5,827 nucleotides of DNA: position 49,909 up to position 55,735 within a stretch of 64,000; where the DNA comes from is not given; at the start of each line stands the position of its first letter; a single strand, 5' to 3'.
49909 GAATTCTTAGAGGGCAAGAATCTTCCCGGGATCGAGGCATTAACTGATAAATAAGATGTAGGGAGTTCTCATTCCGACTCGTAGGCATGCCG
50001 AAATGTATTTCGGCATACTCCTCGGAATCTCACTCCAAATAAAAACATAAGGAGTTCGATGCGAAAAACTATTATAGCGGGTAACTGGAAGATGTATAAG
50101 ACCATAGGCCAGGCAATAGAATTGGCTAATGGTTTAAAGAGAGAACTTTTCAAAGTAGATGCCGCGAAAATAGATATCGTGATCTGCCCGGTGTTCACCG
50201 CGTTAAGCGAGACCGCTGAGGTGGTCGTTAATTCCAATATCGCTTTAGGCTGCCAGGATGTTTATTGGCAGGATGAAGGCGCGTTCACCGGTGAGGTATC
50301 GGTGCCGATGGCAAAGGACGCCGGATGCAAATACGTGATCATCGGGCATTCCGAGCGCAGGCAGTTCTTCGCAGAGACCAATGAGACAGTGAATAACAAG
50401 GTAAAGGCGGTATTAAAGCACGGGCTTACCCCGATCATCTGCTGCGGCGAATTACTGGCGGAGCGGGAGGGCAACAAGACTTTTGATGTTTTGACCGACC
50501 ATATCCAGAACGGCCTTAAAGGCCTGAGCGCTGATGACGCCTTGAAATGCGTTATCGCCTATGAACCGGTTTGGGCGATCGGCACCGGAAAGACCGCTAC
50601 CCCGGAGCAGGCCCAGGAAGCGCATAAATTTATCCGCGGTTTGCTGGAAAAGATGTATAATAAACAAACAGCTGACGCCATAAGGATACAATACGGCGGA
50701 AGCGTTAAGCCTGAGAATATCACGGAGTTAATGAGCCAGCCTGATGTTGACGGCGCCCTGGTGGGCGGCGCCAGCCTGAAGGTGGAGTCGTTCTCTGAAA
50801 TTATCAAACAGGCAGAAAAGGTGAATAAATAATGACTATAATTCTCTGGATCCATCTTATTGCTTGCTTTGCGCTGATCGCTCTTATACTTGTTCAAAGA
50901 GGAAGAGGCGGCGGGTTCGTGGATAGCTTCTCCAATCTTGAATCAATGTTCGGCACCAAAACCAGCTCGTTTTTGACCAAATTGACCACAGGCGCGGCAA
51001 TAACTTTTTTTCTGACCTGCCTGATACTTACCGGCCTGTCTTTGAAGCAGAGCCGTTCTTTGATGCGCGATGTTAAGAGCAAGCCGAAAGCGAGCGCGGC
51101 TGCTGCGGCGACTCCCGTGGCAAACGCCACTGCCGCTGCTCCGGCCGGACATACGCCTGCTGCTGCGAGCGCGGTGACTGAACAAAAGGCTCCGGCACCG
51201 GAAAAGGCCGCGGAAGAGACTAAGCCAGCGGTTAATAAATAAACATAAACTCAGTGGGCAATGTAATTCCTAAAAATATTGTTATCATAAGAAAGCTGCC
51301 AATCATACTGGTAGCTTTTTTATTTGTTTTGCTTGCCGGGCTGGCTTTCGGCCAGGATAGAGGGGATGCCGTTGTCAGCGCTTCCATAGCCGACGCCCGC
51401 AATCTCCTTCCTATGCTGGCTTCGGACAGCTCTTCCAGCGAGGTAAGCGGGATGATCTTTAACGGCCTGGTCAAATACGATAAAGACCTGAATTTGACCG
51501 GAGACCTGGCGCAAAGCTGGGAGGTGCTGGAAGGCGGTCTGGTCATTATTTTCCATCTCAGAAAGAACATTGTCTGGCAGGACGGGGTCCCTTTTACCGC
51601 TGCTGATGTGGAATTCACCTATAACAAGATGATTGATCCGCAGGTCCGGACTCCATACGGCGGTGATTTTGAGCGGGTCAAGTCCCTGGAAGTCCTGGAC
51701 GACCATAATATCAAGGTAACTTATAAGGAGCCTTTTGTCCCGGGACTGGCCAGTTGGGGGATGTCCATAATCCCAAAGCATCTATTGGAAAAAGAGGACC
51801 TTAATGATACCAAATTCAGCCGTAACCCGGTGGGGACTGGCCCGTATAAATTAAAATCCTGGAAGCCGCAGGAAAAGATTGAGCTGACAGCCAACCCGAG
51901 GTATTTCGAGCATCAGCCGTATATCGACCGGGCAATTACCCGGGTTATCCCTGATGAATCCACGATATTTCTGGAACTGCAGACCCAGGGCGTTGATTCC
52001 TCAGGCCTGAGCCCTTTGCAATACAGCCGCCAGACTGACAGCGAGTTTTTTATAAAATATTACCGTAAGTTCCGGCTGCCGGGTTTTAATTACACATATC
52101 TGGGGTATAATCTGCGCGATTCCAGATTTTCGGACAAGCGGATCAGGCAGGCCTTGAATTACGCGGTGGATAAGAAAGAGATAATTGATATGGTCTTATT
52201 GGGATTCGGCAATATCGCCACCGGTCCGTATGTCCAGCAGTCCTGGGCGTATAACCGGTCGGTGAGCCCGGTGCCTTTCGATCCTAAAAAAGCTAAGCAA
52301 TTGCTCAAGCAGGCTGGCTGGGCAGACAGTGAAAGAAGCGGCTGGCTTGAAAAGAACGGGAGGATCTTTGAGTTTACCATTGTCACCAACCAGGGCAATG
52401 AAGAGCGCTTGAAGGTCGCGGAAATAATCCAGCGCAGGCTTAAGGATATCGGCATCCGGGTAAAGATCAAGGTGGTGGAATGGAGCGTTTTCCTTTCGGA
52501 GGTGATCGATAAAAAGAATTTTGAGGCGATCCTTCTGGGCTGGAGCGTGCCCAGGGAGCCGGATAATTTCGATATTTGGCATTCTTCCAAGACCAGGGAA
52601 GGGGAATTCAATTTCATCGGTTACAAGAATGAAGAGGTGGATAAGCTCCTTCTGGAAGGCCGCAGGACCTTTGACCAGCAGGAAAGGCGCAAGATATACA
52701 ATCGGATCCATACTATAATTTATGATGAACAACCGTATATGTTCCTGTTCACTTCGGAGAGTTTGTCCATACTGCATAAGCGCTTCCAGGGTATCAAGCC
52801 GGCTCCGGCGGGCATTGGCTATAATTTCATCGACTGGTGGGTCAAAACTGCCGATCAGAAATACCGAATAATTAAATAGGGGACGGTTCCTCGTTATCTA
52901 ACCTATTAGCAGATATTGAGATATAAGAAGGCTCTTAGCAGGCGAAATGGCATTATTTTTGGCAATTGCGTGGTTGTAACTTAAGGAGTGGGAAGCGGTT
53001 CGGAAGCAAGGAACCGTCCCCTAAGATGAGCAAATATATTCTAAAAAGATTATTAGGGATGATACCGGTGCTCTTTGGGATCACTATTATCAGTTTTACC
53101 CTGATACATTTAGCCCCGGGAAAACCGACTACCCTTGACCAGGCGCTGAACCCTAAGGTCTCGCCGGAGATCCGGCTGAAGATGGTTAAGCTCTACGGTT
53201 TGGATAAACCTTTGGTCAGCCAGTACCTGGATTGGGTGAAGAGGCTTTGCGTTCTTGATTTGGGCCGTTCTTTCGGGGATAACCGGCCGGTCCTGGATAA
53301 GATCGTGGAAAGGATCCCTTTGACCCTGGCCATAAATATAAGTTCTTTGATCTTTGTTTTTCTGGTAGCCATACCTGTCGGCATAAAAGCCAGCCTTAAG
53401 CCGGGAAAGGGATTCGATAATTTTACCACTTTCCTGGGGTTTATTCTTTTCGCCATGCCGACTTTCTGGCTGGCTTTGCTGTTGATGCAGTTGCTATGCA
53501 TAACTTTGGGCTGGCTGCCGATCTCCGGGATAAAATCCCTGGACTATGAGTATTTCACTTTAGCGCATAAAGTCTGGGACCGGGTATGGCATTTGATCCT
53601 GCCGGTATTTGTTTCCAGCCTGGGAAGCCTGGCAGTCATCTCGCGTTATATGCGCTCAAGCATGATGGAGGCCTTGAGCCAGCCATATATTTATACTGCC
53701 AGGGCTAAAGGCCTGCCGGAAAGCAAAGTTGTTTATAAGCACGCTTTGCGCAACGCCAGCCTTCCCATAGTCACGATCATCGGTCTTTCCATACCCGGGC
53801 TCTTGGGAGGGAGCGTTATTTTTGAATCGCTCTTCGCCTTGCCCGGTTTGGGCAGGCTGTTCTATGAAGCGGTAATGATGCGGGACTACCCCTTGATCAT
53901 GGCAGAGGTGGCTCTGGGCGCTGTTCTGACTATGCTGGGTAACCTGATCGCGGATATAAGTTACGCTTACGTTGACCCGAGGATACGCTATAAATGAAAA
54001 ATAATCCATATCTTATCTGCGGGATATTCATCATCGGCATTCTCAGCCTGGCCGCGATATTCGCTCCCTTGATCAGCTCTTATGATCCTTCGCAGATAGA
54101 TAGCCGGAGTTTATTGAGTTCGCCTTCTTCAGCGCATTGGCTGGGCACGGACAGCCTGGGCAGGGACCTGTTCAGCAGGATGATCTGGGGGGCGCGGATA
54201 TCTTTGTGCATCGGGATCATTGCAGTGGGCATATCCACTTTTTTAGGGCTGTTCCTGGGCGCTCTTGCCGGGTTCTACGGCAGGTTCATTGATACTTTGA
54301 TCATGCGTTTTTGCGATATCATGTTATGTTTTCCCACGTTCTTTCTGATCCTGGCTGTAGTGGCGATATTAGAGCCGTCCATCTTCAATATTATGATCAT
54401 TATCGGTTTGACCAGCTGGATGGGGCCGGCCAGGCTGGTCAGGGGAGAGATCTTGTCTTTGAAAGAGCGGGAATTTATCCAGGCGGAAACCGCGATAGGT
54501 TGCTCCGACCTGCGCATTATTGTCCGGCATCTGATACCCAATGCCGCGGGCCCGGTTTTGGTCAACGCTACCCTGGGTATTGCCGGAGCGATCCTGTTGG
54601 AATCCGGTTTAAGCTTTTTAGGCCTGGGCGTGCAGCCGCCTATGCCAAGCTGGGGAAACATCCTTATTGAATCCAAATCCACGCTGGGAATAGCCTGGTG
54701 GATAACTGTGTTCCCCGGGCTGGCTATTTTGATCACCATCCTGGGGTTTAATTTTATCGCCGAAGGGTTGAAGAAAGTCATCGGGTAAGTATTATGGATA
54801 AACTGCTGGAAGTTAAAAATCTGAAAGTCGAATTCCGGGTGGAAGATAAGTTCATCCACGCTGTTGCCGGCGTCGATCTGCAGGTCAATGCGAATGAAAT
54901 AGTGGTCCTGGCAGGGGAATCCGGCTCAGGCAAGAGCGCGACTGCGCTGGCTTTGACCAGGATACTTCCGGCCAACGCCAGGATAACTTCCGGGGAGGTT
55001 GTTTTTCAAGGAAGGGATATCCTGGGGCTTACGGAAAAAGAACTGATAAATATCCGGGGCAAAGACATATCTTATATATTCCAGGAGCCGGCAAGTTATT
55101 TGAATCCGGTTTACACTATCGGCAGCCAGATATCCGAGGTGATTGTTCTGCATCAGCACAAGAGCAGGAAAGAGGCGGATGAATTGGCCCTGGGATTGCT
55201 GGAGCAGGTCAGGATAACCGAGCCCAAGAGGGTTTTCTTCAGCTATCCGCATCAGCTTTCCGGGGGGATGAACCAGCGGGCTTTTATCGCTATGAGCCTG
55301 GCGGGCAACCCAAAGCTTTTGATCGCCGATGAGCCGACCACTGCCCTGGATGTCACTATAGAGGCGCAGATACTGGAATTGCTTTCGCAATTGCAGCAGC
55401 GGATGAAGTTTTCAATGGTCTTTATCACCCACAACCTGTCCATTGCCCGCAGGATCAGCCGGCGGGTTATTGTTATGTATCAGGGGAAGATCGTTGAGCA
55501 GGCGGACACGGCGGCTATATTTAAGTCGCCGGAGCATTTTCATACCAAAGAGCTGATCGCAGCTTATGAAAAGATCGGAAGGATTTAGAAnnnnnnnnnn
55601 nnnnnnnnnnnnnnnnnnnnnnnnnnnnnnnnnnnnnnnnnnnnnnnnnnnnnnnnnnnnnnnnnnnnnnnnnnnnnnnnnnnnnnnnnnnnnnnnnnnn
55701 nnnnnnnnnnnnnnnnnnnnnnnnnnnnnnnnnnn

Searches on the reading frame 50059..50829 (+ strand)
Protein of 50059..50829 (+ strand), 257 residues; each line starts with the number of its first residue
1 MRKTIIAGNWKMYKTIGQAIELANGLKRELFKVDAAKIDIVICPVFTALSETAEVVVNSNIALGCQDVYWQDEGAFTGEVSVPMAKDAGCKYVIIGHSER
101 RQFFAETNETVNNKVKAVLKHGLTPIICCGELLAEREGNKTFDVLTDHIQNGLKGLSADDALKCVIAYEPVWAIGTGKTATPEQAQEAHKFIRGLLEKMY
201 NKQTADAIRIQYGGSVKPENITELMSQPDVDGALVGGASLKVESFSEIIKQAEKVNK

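Call 84: search_protein_families(library=pfam, proteins=[window:50059-50829:+], max_evalue=0.00001)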
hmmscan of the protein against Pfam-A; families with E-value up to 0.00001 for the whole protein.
window:50059-50829:+ (257 aa): 1 family
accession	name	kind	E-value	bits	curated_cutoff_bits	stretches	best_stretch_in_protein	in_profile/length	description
PF00121.24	TIM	-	3.7e-100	334.9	20.1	1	5-251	2-244/245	Triosephosphate isomerase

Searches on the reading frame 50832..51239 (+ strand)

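Call 85: search_protein_families(library=pfam, proteins=[window:50832-51239:+], max_evalue=0.00001)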
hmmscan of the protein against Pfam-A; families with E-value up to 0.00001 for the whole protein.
window:50832-51239:+ (136 aa): 1 family
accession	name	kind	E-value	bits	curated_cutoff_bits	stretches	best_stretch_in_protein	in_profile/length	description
PF03840.19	SecG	-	1.5e-15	57.5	29.2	1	3-67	1-68/70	Preprotein translocase SecG subunit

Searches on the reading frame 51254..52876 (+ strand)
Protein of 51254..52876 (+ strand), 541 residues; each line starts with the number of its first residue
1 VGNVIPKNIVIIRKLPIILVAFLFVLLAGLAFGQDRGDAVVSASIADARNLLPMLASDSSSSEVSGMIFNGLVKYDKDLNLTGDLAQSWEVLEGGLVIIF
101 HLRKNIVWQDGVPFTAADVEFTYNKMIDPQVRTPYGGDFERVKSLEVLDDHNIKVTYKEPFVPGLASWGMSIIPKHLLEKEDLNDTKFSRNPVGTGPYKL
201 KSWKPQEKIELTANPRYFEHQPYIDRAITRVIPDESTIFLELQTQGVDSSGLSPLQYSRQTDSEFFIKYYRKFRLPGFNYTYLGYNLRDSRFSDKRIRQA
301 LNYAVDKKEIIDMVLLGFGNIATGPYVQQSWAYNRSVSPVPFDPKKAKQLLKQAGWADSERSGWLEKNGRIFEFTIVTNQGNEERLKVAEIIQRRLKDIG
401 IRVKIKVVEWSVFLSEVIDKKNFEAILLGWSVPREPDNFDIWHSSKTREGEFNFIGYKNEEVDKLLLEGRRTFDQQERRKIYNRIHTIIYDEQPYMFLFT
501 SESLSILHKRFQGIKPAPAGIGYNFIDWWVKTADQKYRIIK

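Call 85: search_protein_families(library=pfam, proteins=[window:51254-52876:+], max_evalue=0.00001)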
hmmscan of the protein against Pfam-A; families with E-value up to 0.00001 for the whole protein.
window:51254-52876:+ (541 aa): 1 family
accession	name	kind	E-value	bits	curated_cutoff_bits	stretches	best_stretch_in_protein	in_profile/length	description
PF00496.27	SBP_bac_5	-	6.4e-94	315.5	32.4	1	81-439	2-356/368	Bacterial extracellular solute-binding proteins, family 5 Middle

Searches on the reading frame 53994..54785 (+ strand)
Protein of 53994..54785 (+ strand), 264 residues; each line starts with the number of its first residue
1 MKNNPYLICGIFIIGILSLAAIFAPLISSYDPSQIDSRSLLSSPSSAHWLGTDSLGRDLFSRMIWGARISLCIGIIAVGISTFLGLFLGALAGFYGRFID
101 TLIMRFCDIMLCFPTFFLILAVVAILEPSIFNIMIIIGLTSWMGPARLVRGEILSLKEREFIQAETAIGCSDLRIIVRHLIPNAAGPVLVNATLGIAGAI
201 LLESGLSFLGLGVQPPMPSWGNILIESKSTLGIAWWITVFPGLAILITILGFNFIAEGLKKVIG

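Call 85: search_protein_families(library=pfam, proteins=[window:53994-54785:+], max_evalue=0.00001)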
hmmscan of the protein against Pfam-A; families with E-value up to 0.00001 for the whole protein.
window:53994-54785:+ (264 aa): 2 families
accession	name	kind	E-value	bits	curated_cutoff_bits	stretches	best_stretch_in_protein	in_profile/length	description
PF00528.27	BPD_transp_1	-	4.3e-27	95.5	26.4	1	85-262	1-177/184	Binding-protein-dependent transport system inner membrane component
PF12911.12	OppC_N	-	9.8e-07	29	23.9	1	2-39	11-48/53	N-terminal TM domain of oligopeptide transport permease C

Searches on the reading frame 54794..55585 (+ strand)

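Call 85: search_protein_families(library=pfam, proteins=[window:54794-55585:+], max_evalue=0.00001)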
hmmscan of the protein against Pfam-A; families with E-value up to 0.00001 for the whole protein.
window:54794-55585:+ (264 aa): 1 family
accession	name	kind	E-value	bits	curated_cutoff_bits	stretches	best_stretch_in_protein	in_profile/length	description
PF00005.33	ABC_tran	-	2.1e-25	90.3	25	1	26-183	3-137/137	ABC transporter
